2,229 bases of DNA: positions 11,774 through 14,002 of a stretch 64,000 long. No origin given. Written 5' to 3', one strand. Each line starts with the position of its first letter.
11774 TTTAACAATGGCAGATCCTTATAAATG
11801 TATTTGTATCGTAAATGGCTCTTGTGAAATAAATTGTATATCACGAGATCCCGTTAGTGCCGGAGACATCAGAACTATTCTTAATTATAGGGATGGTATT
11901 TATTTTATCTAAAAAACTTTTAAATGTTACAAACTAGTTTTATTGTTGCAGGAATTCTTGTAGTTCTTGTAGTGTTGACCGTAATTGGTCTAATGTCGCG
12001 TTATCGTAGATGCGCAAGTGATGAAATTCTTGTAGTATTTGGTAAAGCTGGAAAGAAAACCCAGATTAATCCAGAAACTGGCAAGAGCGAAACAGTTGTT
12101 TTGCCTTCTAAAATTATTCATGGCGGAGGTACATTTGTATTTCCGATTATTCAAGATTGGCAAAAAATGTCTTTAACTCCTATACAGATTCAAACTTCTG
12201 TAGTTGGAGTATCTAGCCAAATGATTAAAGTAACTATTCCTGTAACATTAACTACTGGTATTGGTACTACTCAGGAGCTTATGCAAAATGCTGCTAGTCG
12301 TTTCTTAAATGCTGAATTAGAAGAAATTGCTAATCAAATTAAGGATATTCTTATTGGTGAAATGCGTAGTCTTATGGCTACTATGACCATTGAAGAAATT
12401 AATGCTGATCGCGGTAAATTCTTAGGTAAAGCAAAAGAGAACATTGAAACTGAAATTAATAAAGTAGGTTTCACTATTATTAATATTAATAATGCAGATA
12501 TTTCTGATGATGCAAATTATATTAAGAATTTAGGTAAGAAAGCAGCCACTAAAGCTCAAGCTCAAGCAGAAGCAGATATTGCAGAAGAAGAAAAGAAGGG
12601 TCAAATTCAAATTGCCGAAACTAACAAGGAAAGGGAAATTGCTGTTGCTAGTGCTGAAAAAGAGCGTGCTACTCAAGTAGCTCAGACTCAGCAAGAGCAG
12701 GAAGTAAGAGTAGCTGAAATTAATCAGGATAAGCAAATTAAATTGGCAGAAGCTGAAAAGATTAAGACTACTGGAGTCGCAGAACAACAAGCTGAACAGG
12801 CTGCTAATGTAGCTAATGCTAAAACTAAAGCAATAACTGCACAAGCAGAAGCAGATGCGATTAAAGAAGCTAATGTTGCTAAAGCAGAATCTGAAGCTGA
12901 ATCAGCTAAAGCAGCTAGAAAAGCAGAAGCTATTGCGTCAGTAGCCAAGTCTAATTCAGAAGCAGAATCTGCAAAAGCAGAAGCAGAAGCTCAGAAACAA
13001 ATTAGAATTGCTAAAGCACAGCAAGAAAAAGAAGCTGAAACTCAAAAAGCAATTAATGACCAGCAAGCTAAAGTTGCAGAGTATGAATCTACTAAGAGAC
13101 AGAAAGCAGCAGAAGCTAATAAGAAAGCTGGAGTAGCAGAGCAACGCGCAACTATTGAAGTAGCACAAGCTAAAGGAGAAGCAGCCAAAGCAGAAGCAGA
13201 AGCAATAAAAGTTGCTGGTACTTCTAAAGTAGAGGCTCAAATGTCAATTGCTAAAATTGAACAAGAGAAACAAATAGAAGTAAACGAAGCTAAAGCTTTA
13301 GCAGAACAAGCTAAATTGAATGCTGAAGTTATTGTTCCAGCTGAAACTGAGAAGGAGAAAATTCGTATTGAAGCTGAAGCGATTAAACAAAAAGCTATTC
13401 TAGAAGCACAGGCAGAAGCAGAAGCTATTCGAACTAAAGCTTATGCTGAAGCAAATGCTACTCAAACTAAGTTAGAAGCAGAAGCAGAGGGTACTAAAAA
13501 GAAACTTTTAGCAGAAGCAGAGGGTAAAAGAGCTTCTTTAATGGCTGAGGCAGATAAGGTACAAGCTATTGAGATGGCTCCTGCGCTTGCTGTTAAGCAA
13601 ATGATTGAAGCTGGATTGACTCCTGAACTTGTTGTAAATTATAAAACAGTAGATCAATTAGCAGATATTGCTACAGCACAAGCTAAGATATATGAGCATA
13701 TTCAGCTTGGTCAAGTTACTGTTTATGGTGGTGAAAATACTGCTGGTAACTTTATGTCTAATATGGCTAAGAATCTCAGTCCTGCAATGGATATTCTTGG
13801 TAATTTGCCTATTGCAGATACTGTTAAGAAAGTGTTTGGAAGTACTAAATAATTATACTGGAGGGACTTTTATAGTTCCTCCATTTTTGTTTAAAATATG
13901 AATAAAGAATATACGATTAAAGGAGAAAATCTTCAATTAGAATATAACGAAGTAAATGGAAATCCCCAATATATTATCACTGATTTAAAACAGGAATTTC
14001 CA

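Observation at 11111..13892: Phage-encoded NfeD-flotillin membrane module with its own OmpR-type winged-helix regulator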

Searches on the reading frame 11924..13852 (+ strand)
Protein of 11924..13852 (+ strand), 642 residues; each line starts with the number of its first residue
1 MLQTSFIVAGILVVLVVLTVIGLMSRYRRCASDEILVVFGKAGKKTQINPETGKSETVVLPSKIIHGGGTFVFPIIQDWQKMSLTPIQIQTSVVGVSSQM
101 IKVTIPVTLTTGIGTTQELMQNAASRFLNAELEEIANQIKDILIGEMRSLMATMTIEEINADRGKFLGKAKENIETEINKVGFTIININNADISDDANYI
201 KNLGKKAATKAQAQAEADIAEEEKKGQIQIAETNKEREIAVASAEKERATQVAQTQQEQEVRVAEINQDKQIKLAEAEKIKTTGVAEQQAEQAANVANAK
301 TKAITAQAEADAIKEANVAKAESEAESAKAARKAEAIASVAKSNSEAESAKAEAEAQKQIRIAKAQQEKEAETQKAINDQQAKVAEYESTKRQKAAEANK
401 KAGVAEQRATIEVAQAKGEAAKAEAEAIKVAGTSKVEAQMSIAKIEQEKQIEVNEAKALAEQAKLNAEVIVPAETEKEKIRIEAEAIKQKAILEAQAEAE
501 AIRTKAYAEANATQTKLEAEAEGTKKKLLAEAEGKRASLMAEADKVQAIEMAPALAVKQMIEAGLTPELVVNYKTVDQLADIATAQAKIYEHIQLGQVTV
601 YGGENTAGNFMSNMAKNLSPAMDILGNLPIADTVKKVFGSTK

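Call 3: search_protein_families(library=pfam, proteins=[window:11924-13852:+], max_evalue=0.1)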
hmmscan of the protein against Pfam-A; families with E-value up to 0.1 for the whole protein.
window:11924-13852:+ (642 aa): 2 families
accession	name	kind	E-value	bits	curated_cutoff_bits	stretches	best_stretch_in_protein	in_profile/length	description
PF01145.31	Band_7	-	4.6e-21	76.1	23.6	1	33-224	6-176/176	SPFH domain / Band 7 family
PF15975.10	Flot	-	0.011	16.2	27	1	508-639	2-123/124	Flotillin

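Call 4: search_protein_families(library=phrogs, proteins=[window:11924-13852:+], max_evalue=0.01)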
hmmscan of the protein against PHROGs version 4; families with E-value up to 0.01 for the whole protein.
window:11924-13852:+ (642 aa): 1 family
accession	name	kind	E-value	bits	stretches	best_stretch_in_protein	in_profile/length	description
phrog_200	-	other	1.8e-09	38.2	1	11-254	85-318/379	lipoprotein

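Call 6: search_protein_families(library=ncbifam, proteins=[window:11924-13852:+], max_evalue=1)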
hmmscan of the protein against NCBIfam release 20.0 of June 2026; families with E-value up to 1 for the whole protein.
window:11924-13852:+ (642 aa): 1 family
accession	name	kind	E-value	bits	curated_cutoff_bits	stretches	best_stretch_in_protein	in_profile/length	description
NF058507.1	FlotScfldFlot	equivalog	2e-40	139.2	700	3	10-279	4-265/477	flotillin lipid rafts scaffold protein FloT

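Call 11: search_solved_structures(query=window:11924-13852:+, max_evalue=0.001)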
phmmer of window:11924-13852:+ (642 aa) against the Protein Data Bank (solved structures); distinct sequences matched with E-value up to 0.001: 5.
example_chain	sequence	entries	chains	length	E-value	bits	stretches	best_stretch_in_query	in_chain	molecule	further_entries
9l3g_a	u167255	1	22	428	9.3e-24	87.5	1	64-289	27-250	Flotillin-2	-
9bq2_A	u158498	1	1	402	1.8e-23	86.5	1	64-290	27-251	Flotillin-2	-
9bq2_B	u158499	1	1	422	4.8e-23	85.1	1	61-286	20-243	Flotillin-1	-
9l3g_A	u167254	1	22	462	6.3e-23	84.7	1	61-286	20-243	Flotillin-1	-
1win_A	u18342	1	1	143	3.2e-12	49.4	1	80-207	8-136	Flotillin 2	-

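Call 19: find_related_loci(query=window:11924-13852:+, collection=viral_contigs, flank=6000)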
Query window:11924-13852:+ (642 aa) in viral_contigs; peptide patterns used: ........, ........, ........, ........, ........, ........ (x = any residue, [..] = any of these).
56 stretches matched a pattern; 49 encode a relative of the query (tblastn E <= 1e-3); 49 distinct loci.
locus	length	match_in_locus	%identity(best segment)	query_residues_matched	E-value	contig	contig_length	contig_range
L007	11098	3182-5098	74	1-639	0e+0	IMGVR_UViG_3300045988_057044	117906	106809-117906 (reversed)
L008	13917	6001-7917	74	1-639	0e+0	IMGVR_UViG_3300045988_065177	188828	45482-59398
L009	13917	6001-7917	74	1-639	0e+0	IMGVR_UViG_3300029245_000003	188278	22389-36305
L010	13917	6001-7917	74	1-639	0e+0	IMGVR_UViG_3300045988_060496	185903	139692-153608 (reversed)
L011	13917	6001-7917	74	1-639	0e+0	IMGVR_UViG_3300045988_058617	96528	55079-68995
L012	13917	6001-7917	74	1-639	0e+0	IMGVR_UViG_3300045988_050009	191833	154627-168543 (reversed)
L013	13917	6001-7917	74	1-639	0e+0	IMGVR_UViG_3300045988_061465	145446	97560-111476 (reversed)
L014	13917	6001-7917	74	1-639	0e+0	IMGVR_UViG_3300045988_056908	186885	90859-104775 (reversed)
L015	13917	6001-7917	74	1-639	0e+0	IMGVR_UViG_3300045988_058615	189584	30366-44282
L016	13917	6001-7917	74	1-639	0e+0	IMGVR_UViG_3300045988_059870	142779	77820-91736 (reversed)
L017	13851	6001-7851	75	1-639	0e+0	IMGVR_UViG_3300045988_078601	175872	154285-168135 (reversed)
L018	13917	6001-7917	74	1-639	0e+0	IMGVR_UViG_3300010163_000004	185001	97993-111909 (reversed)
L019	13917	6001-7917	74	1-639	0e+0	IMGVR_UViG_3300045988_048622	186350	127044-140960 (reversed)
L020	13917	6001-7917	74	1-639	0e+0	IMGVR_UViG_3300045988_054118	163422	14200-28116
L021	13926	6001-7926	73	1-642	0e+0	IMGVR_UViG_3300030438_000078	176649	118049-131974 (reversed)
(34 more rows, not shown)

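Call 25: search_dna_similar(query=window:11924-13852:+, collection=phages, mode=protein, max_rows=30)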
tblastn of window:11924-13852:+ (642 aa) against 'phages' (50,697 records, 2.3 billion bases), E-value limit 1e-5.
Records with a match: 5; places in all: 5; records where one place covers at least 80% of the query: 1.
Best place of each record, by identity: 60-80% 1; <60% 4.
By first word of the organism name: Enterococcus 2; phage 1; Bacteriophage 1; Listeria 1.
By host as written in the record: - 3; Enterococcus faecalis 1; Listeria monocytogenes 1.
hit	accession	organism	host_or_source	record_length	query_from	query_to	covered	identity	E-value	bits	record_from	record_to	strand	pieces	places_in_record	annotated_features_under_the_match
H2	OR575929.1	phage csAssE-Sib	human gut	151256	24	633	81%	43.4%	7e-42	272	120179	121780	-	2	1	flotillin family protein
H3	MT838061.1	Bacteriophage sp.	human fecal samples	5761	527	639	18%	76.1%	2e-46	182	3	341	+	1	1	record has no annotation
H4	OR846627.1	Enterococcus phage Efs 1-1-1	Enterococcus faecalis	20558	25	204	28%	29.3%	5e-15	85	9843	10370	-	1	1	record has no annotation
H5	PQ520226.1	Enterococcus phage IME_EF3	-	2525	33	204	27%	29.5%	7e-14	81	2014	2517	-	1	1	record has no annotation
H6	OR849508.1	Listeria phage LM 4-14-1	Listeria monocytogenes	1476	24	183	25%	30.1%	4e-12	75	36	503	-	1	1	record has no annotation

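Call 27: get_annotated_region(hit=H2, flank=6000)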
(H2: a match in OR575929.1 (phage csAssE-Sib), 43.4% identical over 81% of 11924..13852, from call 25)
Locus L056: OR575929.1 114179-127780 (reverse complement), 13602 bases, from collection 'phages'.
description: Phage csAssE-Sib, complete genome.
organism: phage csAssE-Sib (NCBI taxid 3092639)
taxonomy: Viruses; Duplodnaviria; Heunggongvirae; Uroviricota; Caudoviricetes
host: -; source: human gut; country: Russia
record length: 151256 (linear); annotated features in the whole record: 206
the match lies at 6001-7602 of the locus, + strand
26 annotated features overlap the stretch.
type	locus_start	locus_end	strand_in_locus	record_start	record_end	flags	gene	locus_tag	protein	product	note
CDS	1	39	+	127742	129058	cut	-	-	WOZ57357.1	DNA replication factor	-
CDS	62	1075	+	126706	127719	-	-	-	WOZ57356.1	DNA primase/helicase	DNA primase/helicase; zinc-biding domain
CDS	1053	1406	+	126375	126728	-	-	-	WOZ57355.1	hypothetical protein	-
CDS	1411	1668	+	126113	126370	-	-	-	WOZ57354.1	hypothetical protein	-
CDS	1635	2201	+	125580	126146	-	-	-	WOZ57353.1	zinc-finger-containing domain protein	zinc-finger-containing domain protein, DNA-binding, transcription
CDS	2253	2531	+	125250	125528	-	-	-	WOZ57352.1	hypothetical protein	-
CDS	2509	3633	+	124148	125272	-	-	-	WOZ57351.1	DnaB-like replicative helicase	DNAB-Like Replicative Helicase; ATPase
CDS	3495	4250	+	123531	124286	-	-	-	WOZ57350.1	hypothetical protein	-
CDS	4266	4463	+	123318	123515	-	-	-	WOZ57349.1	hypothetical protein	-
CDS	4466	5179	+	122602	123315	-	-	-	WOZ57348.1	hypothetical protein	-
CDS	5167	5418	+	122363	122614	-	-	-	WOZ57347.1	acyl carrier protein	-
CDS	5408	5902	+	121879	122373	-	-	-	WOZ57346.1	transmembrane protein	hypothetical protein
CDS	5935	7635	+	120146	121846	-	-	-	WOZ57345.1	flotillin family protein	-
CDS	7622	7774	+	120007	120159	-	-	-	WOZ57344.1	hypothetical protein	-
CDS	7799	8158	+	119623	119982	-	-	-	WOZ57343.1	hypothetical protein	-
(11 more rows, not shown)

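Call 31: find_homologous_proteins(query=window:11924-13852:+, max_evalue=1e-10)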
Query window:11924-13852:+ (642 aa): 2896 proteins with E <= 1e-10 among 8000 candidates; the best 120 are listed.
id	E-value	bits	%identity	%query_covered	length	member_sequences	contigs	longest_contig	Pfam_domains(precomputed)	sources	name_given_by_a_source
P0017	9.5e-295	996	77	100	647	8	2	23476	PF01145.32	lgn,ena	-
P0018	1.1e-294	996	77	100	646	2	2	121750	PF01145.32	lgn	-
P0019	2.6e-274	929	74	100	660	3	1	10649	PF01145.32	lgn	-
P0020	3.8e-273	925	75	99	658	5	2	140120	PF01145.32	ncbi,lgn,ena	-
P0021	1.0e-272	924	75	99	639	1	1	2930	PF01145.32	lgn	-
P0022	1.0e-271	920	75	100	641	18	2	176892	PF01145.32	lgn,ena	-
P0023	1.5e-271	920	75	99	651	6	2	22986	PF01145.32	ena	-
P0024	1.6e-271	920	76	97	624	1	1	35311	PF01145.32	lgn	-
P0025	1.7e-271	920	72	100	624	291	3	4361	PF01145.32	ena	-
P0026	3.3e-270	916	74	99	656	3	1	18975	PF01145.32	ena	-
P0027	3.4e-270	915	72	100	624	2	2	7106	PF01145.32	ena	-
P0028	5.0e-270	915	74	100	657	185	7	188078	PF01145.32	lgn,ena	-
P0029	1.5e-269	913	72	100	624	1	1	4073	PF01145.32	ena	-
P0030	2.9e-269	912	74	100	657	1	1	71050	PF01145.32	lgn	-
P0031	2.9e-269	912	74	100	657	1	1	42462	PF01145.32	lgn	-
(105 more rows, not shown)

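Call 49: search_protein_families(library=padloc, proteins=[window:11924-13852:+], max_evalue=0.01)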
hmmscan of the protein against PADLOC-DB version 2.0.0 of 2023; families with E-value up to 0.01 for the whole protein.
window:11924-13852:+ (642 aa): 0 families

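Call 63: predict_structure(alignment_id=A5)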
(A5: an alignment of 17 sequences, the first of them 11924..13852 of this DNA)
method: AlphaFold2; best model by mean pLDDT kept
length: 642 residues; sequences in the alignment: 17
mean_pLDDT: 55.7   pTM: 0.27
mean pLDDT of the five models: 55.7, 54.5, 50.8, 46.6, 43.8
residues with pLDDT >= 90: 0; 70-90: 84; 50-70: 329; < 50: 229
segments of 3 or more residues with pLDDT < 50: 22-45, 59-84, 195-211, 302-312, 423-477, 550-554, 556-642
pLDDT, mean of each block of 10 residues (from residue 1): 54 65 41 32 51 57 34 33 58 72 73 67 65 76 84 70 68 82 70 47 42 58 62 64 64 61 62 64 57 58 47 57 66 65 64 64 66 69 71 67 59 55 44 35 40 38 36 48 56 61 66 68 66 63 54 48 42 40 40 30 39 40 38 38 29
secondary structure, 60 per line:
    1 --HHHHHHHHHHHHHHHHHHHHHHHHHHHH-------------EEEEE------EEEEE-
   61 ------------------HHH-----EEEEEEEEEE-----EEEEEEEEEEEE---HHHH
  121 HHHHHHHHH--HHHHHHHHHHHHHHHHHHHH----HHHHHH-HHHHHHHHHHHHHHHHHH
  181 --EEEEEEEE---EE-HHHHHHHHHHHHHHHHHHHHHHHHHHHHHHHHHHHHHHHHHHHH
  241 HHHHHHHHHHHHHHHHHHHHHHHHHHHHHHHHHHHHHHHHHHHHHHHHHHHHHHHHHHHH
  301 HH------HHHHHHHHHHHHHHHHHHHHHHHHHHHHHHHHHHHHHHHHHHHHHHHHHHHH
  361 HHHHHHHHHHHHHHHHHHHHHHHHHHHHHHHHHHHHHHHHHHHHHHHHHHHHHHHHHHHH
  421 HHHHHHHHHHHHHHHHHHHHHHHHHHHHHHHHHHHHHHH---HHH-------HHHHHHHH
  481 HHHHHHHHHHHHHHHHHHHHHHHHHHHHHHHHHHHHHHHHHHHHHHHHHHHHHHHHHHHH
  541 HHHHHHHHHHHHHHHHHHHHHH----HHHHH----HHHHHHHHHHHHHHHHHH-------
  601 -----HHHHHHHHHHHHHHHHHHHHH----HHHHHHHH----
elements in order: H3-30 E44-48 E55-59 E87-96 E102-113 H117-129 H132-151 H156-161 H163-180 E183-190 H197-302 H309-459 H473-562 H567-571 H576-593 H606-626 H631-638

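Call 66: fold_search(model_id=the predicted structure, library=pdb)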
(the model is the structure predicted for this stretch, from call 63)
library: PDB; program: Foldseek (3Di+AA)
matches with E <= 10: 256; with E <= 0.001: 23
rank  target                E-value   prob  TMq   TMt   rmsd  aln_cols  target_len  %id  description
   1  9l3g_A                3.8e-07  1.00  0.18  0.27  96.4       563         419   20  Structure of the flotillin complex (released 2025-12-24)
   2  1win_MODEL_1_A        1.4e-06  1.00  0.18  0.74   2.5       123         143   27  Solution Structure of the Band 7 Domain of the mouse Flotillin 2 Protein (released 2004-11-28)
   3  9l3g_a                4.2e-06  1.00  0.18  0.28  60.6       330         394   24  Structure of the flotillin complex (released 2025-12-24)
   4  9bq2_B                4.2e-06  1.00  0.17  0.25  98.5       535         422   21  Structure of the flotillin complex in a native membrane environment (released 2024-07-24)
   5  9bq2_A                1.2e-05  1.00  0.18  0.28  91.7       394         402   23  Structure of the flotillin complex in a native membrane environment (released 2024-07-24)
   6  8rrh_B                1.0e-04  1.00  0.17  0.34  27.9       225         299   15  The human prohibitin complex (released 2024-12-18)
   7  9o9z_a                2.3e-04  1.00  0.17  0.40  27.2       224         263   15  The human PHB1/2 complex (closed) (released 2025-10-22)
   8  7vhq_E                2.5e-04  1.00  0.16  0.36  17.7       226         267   12  Structural insights into the membrane microdomain organization by SPFH family proteins (released 2022-01-19)
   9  9oh9_A                3.2e-04  1.00  0.16  0.37  10.2       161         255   11  Human Stomatin Complex in Native Membrane Vesicles (released 2025-08-13)
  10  4fvj_A                3.7e-04  1.00  0.15  0.79   2.0       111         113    9  SPFH domain of the mouse stomatin (Crystal form 2) (released 2012-08-15)
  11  4fvj_C                3.7e-04  1.00  0.15  0.76   2.5       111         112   10  SPFH domain of the mouse stomatin (Crystal form 2) (released 2012-08-15)
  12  9o9z_A                3.9e-04  1.00  0.16  0.42  10.8       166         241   16  The human PHB1/2 complex (closed) (released 2025-10-22)
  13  9z7u_B                4.3e-04  1.00  0.16  0.36   9.7       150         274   11  Human Stomatin - C8 Symmetry (released 2026-02-25)
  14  4fvj_D                4.7e-04  1.00  0.15  0.75   2.7       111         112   10  SPFH domain of the mouse stomatin (Crystal form 2) (released 2012-08-15)
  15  4fvj_E                4.9e-04  1.00  0.15  0.77   2.3       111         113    9  SPFH domain of the mouse stomatin (Crystal form 2) (released 2012-08-15)
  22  9cz2_XA               9.5e-04  1.00  0.15  0.34  18.2       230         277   15  Cryo-EM structure of a nautilus-like HflK/C assembly in complex with FtsH AAA protease (released 2024-11-13)
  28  7wi3_A                1.5e-03  1.00  0.16  0.34  21.4       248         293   14  Cryo-EM structure of E.Coli FtsH-HflkC AAA protease complex (released 2022-06-01)
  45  7wi3_D                5.0e-03  1.00  0.16  0.32  20.6       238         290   15  Cryo-EM structure of E.Coli FtsH-HflkC AAA protease complex (released 2022-06-01)
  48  7wi3_C                6.4e-03  1.00  0.17  0.35  20.5       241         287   13  Cryo-EM structure of E.Coli FtsH-HflkC AAA protease complex (released 2022-06-01)
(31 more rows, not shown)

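Call 70: find_related_loci(query=A4, collection=genome_contigs, flank=4000)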
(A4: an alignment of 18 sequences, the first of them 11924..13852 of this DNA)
Query A4 (642 aa) in genome_contigs; peptide patterns used: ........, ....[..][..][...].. (x = any residue, [..] = any of these).
149 stretches matched a pattern; 19 encode a relative of the query (tblastn E <= 1e-3); 17 distinct loci.
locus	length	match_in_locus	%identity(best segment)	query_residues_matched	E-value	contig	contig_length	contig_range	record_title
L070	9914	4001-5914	75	2-639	0e+0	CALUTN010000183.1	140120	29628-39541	MAG: Candidatus Gastranaerophilales bacterium isolate BRZ_DC__bin16 genome assembly, contig: BRZ_DC__NODE_86_length_1401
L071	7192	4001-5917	74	1-639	0e+0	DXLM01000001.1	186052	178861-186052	MAG TPA_asm: Bacteroides sp. isolate HRGM_Genome_0403 HRGM_Genome_0403_1, whole genome shotgun sequence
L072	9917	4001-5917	74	1-639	0e+0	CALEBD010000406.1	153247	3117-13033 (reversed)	MAG TPA_asm: uncultured Clostridium sp. isolate ERR912056_bin.49_CONCOCT_v1.1_MAG genome assembly, contig: ERZ827043.29,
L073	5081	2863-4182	34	2-624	2e-59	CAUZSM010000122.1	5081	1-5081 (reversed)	MAG: Candidatus Thalassarchaeaceae archaeon isolate CB6_AW.6 genome assembly, contig: Ga0310123_10017746, whole genome s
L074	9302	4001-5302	35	8-624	4e-57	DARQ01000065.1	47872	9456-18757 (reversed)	MAG TPA_asm: Euryarchaeota archaeon UBA60 UBA60_contig_27804, whole genome shotgun sequence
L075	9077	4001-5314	37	6-627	2e-54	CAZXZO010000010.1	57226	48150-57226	MAG TPA_asm: uncultured Candidatus Poseidoniales archaeon isolate binchicken_co46_552 genome assembly, contig: NODE_902_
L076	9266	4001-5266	38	20-624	7e-54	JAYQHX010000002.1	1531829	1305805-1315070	MAG: Methanobacteriota archaeon isolate SD4487_NP_metabta_bins_sspec.tsv.006 contig_17376_pilon, whole genome shotgun se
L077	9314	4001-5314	37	6-627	4e-53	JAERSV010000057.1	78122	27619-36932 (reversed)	MAG: Methanobacteriota archaeon isolate BH15 c_000000005698, whole genome shotgun sequence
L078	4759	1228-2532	37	8-624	4e-52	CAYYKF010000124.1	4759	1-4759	MAG TPA_asm: uncultured Candidatus Poseidoniales archaeon isolate SRP077602_co9_567 genome assembly, contig: NODE_30559_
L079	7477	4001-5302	34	8-624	5e-52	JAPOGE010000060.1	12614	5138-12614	MAG: Candidatus Poseidoniales archaeon isolate F8MGII_1 NODE_60_length_12614_cov_4.067241, whole genome shotgun sequence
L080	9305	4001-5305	37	7-624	2e-51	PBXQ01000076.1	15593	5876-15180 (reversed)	MAG: Thermoplasmata archaeon isolate RS476 TaraRedSea_contig_54418, whole genome shotgun sequence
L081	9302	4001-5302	38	8-624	3e-51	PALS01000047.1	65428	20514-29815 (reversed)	MAG: Methanobacteriota archaeon isolate SAT38 90744, whole genome shotgun sequence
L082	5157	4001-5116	37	6-534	5e-50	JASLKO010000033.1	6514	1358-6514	MAG: Candidatus Thalassarchaeaceae archaeon isolate ETNP1_MAG_32 c_000000113310, whole genome shotgun sequence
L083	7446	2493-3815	40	4-624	4e-49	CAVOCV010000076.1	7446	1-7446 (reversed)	MAG: Candidatus Thalassarchaeaceae archaeon isolate CBN3_331.39 genome assembly, contig: Ga0302139_10003712, whole genom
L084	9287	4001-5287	38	13-624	1e-57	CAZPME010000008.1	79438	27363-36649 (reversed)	MAG TPA_asm: uncultured Candidatus Poseidoniales archaeon isolate SRP260945_co1_349 genome assembly, contig: NODE_290_le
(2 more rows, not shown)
